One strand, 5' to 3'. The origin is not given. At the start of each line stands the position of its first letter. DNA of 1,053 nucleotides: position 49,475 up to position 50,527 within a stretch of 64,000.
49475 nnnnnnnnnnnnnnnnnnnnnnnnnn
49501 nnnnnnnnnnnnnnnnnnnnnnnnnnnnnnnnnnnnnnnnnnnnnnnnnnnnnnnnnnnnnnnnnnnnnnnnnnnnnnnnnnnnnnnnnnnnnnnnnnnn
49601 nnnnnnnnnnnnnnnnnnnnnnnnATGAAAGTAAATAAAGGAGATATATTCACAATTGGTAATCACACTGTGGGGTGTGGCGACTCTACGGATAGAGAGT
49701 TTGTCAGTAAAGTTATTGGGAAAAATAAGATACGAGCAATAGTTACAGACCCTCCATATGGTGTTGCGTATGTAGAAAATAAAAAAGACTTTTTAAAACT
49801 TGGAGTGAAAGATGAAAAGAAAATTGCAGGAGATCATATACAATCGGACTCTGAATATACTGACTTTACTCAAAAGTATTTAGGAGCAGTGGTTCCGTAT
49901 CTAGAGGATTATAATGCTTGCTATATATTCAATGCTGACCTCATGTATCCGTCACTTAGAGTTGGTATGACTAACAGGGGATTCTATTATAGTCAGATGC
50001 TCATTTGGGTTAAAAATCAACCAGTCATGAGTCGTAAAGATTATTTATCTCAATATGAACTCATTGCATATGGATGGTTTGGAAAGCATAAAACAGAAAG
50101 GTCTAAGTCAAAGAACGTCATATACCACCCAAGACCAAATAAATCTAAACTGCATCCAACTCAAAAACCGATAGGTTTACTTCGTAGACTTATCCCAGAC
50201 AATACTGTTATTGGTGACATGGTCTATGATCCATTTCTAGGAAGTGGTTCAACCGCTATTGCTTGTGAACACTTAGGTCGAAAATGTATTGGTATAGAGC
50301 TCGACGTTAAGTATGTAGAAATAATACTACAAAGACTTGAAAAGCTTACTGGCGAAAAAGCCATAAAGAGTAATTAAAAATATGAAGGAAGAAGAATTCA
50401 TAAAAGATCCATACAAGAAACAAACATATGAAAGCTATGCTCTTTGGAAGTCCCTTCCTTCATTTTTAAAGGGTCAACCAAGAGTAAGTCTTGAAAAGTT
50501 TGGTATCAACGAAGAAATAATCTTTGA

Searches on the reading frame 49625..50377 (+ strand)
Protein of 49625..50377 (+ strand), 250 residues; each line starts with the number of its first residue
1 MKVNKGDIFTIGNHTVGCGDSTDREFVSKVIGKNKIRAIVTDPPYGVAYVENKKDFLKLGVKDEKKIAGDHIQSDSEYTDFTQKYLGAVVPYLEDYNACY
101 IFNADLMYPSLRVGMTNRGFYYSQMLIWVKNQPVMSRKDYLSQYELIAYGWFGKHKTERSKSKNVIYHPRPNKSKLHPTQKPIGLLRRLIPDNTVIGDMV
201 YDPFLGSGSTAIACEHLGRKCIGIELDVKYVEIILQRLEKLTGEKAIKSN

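Call 9: search_protein_families(library=pfam, proteins=[window:49625-50377:+], max_evalue=0.01)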
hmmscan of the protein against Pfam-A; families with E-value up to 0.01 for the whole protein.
window:49625-50377:+ (250 aa): 3 families
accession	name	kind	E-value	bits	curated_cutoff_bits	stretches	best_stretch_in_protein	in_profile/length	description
PF01555.25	N6_N4_Mtase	-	1.9e-31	110.2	26.7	1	36-234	1-219/221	DNA methylase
PF01170.24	UPF0020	-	0.0006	20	22.3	0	33-52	119-138/197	RMKL-like, methyltransferase domain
PF02086.21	MethyltransfD12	-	0.0025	18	22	0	186-222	12-46/253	D12 class N6 adenine-specific DNA methyltransferase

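Call 10: search_protein_families(library=phrogs, proteins=[window:49625-50377:+], max_evalue=0.001)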
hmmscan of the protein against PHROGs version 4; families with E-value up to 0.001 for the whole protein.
window:49625-50377:+ (250 aa): 9 families
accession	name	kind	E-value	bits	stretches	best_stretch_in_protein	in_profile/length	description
phrog_498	-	other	3.1e-65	221.9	1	3-248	190-430/633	DNA methyltransferase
phrog_67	-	other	6.8e-43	148.7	1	29-247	136-352/743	DNA methyltransferase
phrog_3008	-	other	1e-28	101.2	1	161-248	139-221/244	DNA methyltransferase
phrog_18293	-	other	1.2e-20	74.7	1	162-246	31-115/119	methyltransferase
phrog_23085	-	unknown function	1.8e-20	74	1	145-246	5-113/138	-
phrog_8769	-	other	2.7e-15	57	1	194-240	9-55/71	methyltransferase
phrog_6952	-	other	1.4e-13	52.1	1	163-241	105-178/181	DNA methyltransferase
phrog_23148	-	unknown function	1.4e-09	39.2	1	174-245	82-153/165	-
phrog_6025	-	other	4.8e-05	24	0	25-137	21-117/192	DNA methyltransferase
